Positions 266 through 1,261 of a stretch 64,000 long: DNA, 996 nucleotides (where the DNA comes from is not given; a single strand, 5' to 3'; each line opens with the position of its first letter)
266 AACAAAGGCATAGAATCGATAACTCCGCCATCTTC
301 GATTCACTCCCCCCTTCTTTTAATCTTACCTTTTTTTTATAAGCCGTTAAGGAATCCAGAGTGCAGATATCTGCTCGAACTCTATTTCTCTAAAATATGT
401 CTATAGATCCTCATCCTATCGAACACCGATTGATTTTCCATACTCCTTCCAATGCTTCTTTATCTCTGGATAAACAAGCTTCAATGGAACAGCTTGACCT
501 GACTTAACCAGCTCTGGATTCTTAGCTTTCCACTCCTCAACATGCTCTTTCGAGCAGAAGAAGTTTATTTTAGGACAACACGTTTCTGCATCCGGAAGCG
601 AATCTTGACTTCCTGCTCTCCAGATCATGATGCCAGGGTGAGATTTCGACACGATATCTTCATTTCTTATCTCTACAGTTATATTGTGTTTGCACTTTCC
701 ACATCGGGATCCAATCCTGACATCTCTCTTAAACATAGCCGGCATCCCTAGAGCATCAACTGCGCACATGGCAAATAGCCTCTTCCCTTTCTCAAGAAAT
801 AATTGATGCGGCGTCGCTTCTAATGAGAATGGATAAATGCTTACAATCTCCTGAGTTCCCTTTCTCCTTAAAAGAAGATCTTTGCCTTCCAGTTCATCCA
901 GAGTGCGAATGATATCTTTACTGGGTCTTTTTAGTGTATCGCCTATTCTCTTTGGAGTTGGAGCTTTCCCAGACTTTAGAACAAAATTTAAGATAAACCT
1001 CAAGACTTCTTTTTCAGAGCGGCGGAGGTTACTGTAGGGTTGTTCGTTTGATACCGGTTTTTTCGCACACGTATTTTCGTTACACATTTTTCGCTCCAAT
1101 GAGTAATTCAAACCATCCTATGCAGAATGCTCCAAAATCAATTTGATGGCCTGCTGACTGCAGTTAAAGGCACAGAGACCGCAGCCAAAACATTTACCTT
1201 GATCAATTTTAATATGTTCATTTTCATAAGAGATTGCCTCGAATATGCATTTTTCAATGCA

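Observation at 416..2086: MerB-like organomercurial lyase paired with a Cys-rich HTH/2[4Fe-4S] protein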

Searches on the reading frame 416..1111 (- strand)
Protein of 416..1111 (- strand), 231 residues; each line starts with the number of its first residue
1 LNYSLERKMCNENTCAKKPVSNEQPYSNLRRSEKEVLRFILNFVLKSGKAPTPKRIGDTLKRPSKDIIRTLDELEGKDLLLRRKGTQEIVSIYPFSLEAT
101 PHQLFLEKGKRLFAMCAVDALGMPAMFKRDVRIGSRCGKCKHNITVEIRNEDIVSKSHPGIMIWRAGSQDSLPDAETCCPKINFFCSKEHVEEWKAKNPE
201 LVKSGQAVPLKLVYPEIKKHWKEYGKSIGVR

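Call 3: search_protein_families(library=pfam, proteins=[window:416-1111:-], max_evalue=0.1)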
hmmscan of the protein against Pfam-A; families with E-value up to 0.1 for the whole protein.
window:416-1111:- (231 aa): 4 families
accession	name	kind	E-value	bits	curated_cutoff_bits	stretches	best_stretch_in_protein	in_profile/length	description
PF03243.20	MerB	-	4.7e-28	98.1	27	1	95-202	1-108/126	Alkylmercury lyase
PF01726.22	LexA_DNA_bind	-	0.024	14.9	23.7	1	28-82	3-58/65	LexA DNA binding domain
PF23470.1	Zn_ribbon_PF0610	-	0.033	14.4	26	1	126-143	10-27/39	PF0610 rubredoxin-like zinc beta-ribbon domain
PF21984.2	DnaD_N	-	0.07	13.8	27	0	28-104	13-90/101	DnaD N-terminal domain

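Call 4: search_protein_families(library=ncbifam, proteins=[window:416-1111:-], max_evalue=0.1)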
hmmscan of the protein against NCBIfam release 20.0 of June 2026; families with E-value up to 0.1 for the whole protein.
window:416-1111:- (231 aa): 4 families
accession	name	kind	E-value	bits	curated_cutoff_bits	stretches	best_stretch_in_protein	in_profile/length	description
NF040728.1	MerB_rel_SaoL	equivalog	5.1e-26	91.5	140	1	26-163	4-144/159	MerB-like organometallic lyase SaoL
NF009710.0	PRK13239.1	equivalog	3e-19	69.2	193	1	31-201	18-181/210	alkylmercury lyase MerB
NF033555.1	lyase_MerB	exception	2.2e-15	56.8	200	1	44-200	9-159/181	organomercurial lyase MerB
TIGR00498.1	lexA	equivalog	0.0088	15.7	110.95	1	28-92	3-68/203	transcriptional repressor LexA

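Call 9: find_encoding_contigs(protein=window:416-1111:-, flank=10000, max_places=6)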
Protein window:416-1111:- (231 aa): no gene with exactly this product is on record in the collection.

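Call 10: find_homologous_proteins(query=window:416-1111:-)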
Query window:416-1111:- (231 aa): 108 proteins with E <= 0.001 among 346 candidates.
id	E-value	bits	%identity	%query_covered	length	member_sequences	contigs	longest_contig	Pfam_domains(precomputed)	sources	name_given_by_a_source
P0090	1.4e-148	511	100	97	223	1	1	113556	PF03243.21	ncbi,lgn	ncbi:MAG: organomercurial lyase [Candidatus Aminicenantaceae bacterium]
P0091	1.0e-101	357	68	99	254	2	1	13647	PF03243.21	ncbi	-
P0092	3.8e-101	355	70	97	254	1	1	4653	PF03243.21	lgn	-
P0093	8.5e-89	315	74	81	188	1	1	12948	PF03243.21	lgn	-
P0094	4.0e-81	290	58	97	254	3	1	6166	PF03243.21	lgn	-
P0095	1.3e-79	285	59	94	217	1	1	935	PF03243.21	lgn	-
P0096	1.7e-78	281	56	97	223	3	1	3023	PF03243.21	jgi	-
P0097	1.5e-77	278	56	95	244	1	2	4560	PF03243.21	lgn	-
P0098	2.9e-77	277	54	98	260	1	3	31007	PF03243.21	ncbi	-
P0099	6.8e-77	276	59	94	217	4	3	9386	PF03243.21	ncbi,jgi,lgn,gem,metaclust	metaclust:\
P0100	1.8e-73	265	55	95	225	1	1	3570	PF03243.21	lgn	-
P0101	2.5e-72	261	58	88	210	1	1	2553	PF03243.21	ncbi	ncbi:MAG: alkylmercury lyase family protein, partial [bacterium]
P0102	6.7e-71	256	56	94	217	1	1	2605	PF03243.21,PF01726.23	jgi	-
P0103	3.6e-70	254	55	93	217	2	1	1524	PF03243.21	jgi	-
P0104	4.6e-70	254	54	93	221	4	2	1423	PF03243.21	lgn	-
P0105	3.9e-68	247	53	94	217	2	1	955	PF03243.21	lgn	-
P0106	8.3e-68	246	55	93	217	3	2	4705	PF03243.21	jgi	jgi:predicted transcriptional regulator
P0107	2.3e-67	245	54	93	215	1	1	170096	PF03243.21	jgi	-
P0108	1.2e-66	243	55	88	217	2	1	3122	PF03243.21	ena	-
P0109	1.5e-66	242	53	86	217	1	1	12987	PF03243.21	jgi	jgi:predicted transcriptional regulator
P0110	1.7e-66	242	52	94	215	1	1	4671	PF03243.21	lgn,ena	-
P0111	2.7e-66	241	55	86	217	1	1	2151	PF03243.21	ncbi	-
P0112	3.6e-66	241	51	97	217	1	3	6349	PF03243.21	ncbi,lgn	-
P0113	5.3e-66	240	55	86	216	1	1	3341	PF03243.21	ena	-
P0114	5.4e-66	240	52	94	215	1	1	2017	PF03243.21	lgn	-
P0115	5.7e-66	240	54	86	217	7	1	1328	PF03243.21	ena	-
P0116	6.1e-66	240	53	91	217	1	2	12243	PF03243.21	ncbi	-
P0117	9.5e-66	240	54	86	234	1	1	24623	PF03243.21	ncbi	ncbi:MAG: organomercurial lyase [Candidatus Zixiibacteriota bacterium]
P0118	9.8e-66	240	54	93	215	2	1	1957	PF03243.21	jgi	-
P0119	1.6e-65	239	53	93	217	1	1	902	PF03243.21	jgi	jgi:hypothetical protein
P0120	1.7e-65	239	52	93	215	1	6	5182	PF03243.21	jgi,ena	-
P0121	5.9e-65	237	50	93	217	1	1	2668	PF03243.21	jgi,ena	-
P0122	9.0e-65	236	54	86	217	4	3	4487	PF03243.21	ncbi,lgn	-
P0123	9.1e-65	236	54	86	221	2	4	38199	PF03243.21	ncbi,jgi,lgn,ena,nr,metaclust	ncbi:MAG: hypothetical protein AMJ73_03170 [candidate division Zixibacteria bacterium SM1_73]|nr:MAG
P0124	1.1e-64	236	53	91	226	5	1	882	PF03243.21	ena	-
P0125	1.3e-64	236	51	94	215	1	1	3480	PF03243.21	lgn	-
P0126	1.3e-64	236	59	88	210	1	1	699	PF03243.21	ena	-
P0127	3.0e-64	235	52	93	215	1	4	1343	PF03243.21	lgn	-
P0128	3.2e-64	235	51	94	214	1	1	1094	PF03243.21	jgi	-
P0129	3.8e-64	234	52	91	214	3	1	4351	PF03243.21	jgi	-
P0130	6.3e-64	234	53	93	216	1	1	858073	PF03243.21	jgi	jgi:hypothetical protein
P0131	2.2e-63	232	52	93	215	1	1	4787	PF03243.21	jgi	jgi:alkylmercury lyase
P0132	3.6e-63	231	50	94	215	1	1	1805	PF03243.21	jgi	-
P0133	4.0e-63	231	57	88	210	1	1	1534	PF03243.21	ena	-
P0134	4.5e-63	231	55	88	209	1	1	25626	PF03243.21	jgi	jgi:hypothetical protein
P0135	7.0e-63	230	53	94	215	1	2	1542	PF03243.21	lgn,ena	-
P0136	1.1e-62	230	53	88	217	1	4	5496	PF03243.21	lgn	-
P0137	1.1e-62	230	56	88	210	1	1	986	PF03243.21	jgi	-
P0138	1.3e-62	229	50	94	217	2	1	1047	PF03243.21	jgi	jgi:hypothetical protein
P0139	1.4e-62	229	51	90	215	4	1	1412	PF03243.21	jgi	-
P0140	2.2e-62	229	54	88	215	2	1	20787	PF03243.21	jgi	-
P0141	2.8e-62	228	54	88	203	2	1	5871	PF03243.21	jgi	-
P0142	4.3e-62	228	53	88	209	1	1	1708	PF03243.21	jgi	-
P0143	4.5e-62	228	52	88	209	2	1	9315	PF03243.21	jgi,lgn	-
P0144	8.9e-62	227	55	88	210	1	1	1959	PF03243.21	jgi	jgi:hypothetical protein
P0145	1.2e-61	226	51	86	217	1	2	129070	PF03243.21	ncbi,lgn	-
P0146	1.5e-61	226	55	88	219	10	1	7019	PF03243.21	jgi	-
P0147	1.5e-61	226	50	93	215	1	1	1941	PF03243.21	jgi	jgi:DNA-binding MarR family transcriptional regulator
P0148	1.6e-61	226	50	93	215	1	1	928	PF03243.21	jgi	jgi:hypothetical protein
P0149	1.7e-61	226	51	93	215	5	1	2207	PF03243.21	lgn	-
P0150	5.9e-61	224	52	88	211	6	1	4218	PF03243.21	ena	-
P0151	8.4e-61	223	54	88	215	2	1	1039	PF03243.21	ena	-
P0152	1.1e-60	223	54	88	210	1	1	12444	PF03243.21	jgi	jgi:hypothetical protein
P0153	1.6e-60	222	53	88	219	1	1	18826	PF03243.21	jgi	jgi:hypothetical protein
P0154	1.6e-60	222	51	90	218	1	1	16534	PF03243.21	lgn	-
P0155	3.9e-60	221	47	94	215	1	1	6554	PF03243.21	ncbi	-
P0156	4.5e-60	221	54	88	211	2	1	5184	PF03243.21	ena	-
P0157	6.0e-60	221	52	88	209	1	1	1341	PF03243.21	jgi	-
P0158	6.9e-60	220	54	85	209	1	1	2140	PF03243.21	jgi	-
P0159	7.0e-60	220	50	92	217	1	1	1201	PF03243.21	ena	-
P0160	1.2e-59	220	53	88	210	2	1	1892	PF03243.21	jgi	jgi:hypothetical protein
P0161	2.0e-59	219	54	81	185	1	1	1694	PF03243.21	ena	-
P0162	4.7e-59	218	52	88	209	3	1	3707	PF03243.21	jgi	-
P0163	5.3e-59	217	48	93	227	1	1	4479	PF03243.21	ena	-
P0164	1.6e-58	216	52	86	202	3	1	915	PF03243.21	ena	-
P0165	1.6e-58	216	52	88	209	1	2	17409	PF03243.21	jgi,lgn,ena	-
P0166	2.8e-58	215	54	85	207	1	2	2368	PF03243.21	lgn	-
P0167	2.8e-58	215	52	88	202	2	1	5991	PF03243.21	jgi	-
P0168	8.8e-58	213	50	88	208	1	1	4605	PF03243.21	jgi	jgi:hypothetical protein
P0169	9.5e-58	213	55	77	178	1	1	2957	PF03243.21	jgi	jgi:hypothetical protein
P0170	1.2e-57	213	51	88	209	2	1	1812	PF03243.21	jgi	-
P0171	2.1e-57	212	53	88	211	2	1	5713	PF03243.21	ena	-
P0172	2.2e-57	212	54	88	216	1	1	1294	PF03243.21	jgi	jgi:hypothetical protein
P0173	3.4e-57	212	53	88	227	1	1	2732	PF03243.21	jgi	jgi:hypothetical protein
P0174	1.1e-56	210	52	88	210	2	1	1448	PF03243.21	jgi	jgi:hypothetical protein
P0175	1.2e-56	210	51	88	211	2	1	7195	PF03243.21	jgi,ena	jgi:hypothetical protein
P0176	2.1e-56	209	50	88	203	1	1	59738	PF03243.21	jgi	jgi:hypothetical protein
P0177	2.6e-56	209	55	81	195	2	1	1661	PF03243.21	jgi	jgi:hypothetical protein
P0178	2.6e-56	209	50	86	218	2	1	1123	PF03243.21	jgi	jgi:hypothetical protein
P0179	3.4e-56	208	50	88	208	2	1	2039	PF03243.21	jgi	-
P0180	1.1e-55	207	50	88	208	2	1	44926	PF03243.21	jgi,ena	jgi:hypothetical protein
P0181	3.0e-55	205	50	88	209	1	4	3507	PF03243.21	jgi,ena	-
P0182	3.6e-55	205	49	88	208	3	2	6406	PF03243.21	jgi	-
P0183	4.5e-55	205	51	88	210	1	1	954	PF03243.21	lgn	-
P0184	7.6e-55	204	49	89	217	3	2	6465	PF03243.21,PF21984.3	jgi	-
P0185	1.6e-54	203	49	88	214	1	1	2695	PF03243.21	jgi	jgi:hypothetical protein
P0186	2.4e-54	202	50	88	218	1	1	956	PF13730.13,PF03243.21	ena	-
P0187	3.3e-54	202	50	88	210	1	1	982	PF03243.21,PF21984.3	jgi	jgi:hypothetical protein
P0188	4.4e-54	201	50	88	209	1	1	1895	PF03243.21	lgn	-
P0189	7.0e-54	201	48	88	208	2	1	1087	PF03243.21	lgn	-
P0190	1.0e-53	200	49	89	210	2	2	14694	PF03243.21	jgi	jgi:hypothetical protein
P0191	8.0e-53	197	48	88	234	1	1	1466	PF03243.21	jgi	jgi:hypothetical protein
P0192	8.7e-53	197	50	88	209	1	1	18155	PF03243.21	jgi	jgi:hypothetical protein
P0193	5.0e-52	195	49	88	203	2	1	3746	PF03243.21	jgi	jgi:hypothetical protein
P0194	9.8e-52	194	55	75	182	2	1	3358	PF03243.21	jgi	-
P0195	1.2e-51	193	45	88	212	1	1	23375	PF03243.21,PF21984.3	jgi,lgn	jgi:predicted transcriptional regulator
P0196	5.4e-51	191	46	88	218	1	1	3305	PF03243.21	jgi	jgi:hypothetical protein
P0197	4.6e-46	175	54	65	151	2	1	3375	PF03243.21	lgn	-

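Call 11: find_encoding_contigs(protein=P0090, flank=10000, max_places=3)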
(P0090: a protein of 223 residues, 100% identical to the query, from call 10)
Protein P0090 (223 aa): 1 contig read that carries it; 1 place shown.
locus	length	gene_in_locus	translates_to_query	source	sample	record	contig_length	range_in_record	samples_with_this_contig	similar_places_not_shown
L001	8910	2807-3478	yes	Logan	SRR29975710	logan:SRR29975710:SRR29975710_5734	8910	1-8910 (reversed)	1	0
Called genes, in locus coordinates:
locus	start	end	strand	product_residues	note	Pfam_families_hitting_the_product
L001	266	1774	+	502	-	PF00392:GntR, PF00155:Aminotran_1_2, PF12897:Asp_aminotransf (weak)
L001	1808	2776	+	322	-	PF00037:Fer4 (faint), PF13187:Fer4_9 (weak), PF14697:Fer4_21 (weak)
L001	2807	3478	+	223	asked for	PF03243:MerB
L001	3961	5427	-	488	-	PF13589:HATPase_c_3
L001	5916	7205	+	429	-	PF25917:BSH_RND, PF25919:BSH_CusB (weak), PF25973:BSH_CzcB, PF25876:HH_MFP_RND (weak), PF25967:RND-MFP_C (weak), PF25975:CzcB_C (weak), PF25989:YknX_C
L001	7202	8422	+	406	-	PF12704:MacB_PCD, PF02687:FtsX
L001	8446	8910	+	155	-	?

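Call 12: find_encoding_contigs(protein=P0107, flank=8000, max_places=2)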
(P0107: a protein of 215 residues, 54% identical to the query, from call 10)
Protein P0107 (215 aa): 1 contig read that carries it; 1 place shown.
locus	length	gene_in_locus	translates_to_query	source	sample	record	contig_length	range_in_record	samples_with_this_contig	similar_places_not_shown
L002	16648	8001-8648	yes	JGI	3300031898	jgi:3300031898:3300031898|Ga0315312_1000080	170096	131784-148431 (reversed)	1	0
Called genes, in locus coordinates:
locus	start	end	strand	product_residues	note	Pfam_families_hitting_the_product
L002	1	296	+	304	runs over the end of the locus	PF09721:Exosortase_EpsH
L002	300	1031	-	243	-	PF08241:Methyltransf_11, PF08242:Methyltransf_12, PF13649:Methyltransf_25, PF13847:Methyltransf_31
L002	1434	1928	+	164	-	-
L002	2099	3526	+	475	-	PF02310:B12-binding, PF04055:Radical_SAM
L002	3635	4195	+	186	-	-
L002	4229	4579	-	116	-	-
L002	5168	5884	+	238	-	PF00037:Fer4 (weak), PF12797:Fer4_2 (weak), PF12837:Fer4_6 (weak), PF12838:Fer4_7 (faint), PF13237:Fer4_10, PF14697:Fer4_21, PF13187:Fer4_9 (weak), PF27217:AF_0155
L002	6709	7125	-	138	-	PF12675:DUF3795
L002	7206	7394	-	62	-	-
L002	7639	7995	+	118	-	PF01022:HTH_5, PF01978:TrmB (weak)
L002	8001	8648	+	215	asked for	PF03243:MerB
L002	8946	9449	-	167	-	PF13302:Acetyltransf_3 (weak), PF13527:Acetyltransf_9 (faint), PF00583:Acetyltransf_1, PF13673:Acetyltransf_10, PF13508:Acetyltransf_7, PF08445:FR47 (weak)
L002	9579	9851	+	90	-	-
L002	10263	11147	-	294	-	PF12146:Hydrolase_4, PF00326:Peptidase_S9 (faint), PF00561:Abhydrolase_1, PF12697:Abhydrolase_6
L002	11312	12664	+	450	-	PF01546:Peptidase_M20, PF07687:M20_dimer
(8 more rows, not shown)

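Call 13: find_encoding_contigs(protein=P0130, flank=8000, max_places=2)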
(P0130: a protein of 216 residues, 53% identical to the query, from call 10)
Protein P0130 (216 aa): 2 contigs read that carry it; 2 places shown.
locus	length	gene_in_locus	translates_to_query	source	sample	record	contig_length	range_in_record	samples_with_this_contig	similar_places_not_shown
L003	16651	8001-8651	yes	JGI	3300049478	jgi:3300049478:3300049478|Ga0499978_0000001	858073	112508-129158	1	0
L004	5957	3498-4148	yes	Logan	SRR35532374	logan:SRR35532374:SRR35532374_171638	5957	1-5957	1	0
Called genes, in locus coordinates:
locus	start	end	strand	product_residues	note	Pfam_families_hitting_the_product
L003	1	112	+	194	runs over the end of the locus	-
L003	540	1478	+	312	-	PF18731:HEPN_Swt1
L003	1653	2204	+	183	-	-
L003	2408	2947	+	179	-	PF01398:JAB (weak), PF14464:Prok-JAB (faint)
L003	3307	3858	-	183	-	-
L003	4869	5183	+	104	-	-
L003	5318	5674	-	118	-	PF01050:MannoseP_isomer (weak), PF07385:Lyx_isomer (faint), PF07883:Cupin_2 (weak)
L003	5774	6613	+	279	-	PF01149:Fapy_DNA_glyco, PF06831:H2TH, PF06827:zf-FPG_IleRS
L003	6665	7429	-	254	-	PF01209:Ubie_methyltran, PF13489:Methyltransf_23, PF07021:MetW (weak), PF08003:Methyltransf_9 (weak), PF13847:Methyltransf_31, PF08241:Methyltransf_11, PF08242:Methyltransf_12, PF13649:Methyltransf_25, +1 more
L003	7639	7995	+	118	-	PF01022:HTH_5, PF01978:TrmB (weak)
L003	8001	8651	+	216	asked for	PF03243:MerB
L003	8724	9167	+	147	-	PF01243:PNPOx_N, PF12900:Pyridox_ox_2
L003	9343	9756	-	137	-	PF19027:DUF5752 (faint)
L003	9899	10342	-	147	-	-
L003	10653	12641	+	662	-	PF00963:Cohesin (weak), PF00404:Dockerin_1 (weak)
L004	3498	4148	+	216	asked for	PF03243:MerB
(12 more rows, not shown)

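Call 15: search_solved_structures(query=window:416-1111:-, max_evalue=1, show_alignments=2)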
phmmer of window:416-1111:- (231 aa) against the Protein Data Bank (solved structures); distinct sequences matched with E-value up to 1: 13.
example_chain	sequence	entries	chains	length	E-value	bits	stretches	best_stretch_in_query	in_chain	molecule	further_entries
5c17_A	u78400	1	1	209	1.1e-16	64.3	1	31-202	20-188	MerB2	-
3f2g_A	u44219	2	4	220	2.3e-08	37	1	93-201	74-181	Alkylmercury lyase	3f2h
1s6l_A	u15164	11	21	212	3.7e-08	36.3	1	93-201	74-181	Alkylmercury lyase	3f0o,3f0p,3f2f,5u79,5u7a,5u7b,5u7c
3fn8_A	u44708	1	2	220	4.1e-08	36.2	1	93-201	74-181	Alkylmercury lyase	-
5c0t_A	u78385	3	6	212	2.6e-07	33.6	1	93-201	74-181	Alkylmercury lyase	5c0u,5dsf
2l54_A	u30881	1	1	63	0.18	14.5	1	32-89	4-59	Double-stranded RNA-specific adenosine deaminase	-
1qgp_A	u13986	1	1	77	0.23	14.1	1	25-89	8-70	PROTEIN (DOUBLE STRANDED RNA ADENOSINE DEAMINASE)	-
1qbj_A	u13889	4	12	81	0.38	13.4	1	32-91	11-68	PROTEIN (DOUBLE-STRANDED RNA SPECIFIC ADENOSINE DEAMINASE (ADAR1)) | Double-stranded RNA-specific adenosine deaminase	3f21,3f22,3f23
3irq_D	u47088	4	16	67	0.52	12.9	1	33-89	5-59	Double-stranded RNA-specific adenosine deaminase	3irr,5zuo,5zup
2acj_A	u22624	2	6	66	0.53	12.9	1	33-89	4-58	Double-stranded RNA-specific adenosine deaminase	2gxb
5zu1_A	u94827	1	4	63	0.55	12.9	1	33-89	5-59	Double-stranded RNA-specific adenosine deaminase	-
8gbc_A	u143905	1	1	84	0.55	12.9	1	33-89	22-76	Double-stranded RNA-specific adenosine deaminase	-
8gbd_A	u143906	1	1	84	0.75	12.4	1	33-89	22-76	Double-stranded RNA-specific adenosine deaminase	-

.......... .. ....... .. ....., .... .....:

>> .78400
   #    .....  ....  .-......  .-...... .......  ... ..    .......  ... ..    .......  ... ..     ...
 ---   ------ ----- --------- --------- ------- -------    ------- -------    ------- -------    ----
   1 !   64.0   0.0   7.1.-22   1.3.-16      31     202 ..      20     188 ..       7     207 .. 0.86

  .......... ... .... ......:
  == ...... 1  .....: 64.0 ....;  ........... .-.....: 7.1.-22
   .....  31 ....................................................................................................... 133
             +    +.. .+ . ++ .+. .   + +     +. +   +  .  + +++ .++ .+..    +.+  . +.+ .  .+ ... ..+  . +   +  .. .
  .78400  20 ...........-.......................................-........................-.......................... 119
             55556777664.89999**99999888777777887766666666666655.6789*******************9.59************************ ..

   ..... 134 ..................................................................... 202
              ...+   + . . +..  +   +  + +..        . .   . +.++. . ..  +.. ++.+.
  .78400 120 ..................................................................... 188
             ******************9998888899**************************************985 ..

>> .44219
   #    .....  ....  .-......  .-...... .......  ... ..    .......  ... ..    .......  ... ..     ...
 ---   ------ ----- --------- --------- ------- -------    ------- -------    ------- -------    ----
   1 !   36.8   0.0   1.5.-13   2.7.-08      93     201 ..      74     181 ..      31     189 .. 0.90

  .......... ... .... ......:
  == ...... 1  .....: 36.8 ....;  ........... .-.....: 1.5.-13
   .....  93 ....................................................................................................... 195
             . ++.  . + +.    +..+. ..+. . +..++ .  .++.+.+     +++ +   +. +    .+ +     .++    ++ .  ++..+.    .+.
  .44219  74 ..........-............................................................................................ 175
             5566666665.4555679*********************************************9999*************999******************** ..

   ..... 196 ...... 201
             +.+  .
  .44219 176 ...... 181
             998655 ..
